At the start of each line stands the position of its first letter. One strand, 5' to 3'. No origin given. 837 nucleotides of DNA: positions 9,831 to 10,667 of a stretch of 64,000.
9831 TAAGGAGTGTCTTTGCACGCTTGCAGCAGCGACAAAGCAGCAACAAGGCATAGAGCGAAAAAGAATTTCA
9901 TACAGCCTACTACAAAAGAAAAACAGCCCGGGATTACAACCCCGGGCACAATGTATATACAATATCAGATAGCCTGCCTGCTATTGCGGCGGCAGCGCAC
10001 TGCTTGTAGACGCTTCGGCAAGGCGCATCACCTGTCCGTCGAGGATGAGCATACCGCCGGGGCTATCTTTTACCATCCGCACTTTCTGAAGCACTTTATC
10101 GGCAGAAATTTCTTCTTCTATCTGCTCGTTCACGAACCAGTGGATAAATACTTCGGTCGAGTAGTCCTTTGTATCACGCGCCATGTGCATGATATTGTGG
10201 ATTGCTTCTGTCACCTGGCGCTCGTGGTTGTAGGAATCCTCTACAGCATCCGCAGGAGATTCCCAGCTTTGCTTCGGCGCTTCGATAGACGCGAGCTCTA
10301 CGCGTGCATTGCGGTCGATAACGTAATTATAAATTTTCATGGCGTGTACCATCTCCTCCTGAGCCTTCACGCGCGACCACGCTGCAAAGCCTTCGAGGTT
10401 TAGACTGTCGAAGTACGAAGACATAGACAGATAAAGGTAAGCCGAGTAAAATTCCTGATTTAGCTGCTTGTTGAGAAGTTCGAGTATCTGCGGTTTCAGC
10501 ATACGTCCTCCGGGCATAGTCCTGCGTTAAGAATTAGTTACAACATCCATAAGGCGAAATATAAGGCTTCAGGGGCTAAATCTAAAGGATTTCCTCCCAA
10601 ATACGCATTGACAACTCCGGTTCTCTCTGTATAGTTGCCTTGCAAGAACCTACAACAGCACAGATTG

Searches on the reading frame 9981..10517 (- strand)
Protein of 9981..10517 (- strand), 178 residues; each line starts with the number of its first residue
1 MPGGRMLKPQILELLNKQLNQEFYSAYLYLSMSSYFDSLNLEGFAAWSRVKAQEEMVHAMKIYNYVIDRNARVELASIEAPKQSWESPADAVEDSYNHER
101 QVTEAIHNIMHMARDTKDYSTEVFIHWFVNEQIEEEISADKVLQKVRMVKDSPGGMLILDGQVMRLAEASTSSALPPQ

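Call 51: search_protein_families(library=pfam, proteins=[window:9981-10517:-], max_evalue=0.00001)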
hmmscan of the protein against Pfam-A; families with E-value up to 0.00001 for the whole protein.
window:9981-10517:- (178 aa): 1 family
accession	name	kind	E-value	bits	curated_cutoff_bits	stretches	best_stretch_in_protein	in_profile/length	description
PF00210.30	Ferritin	-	1.4e-41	142.1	24.5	1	13-148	2-141/142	Ferritin-like domain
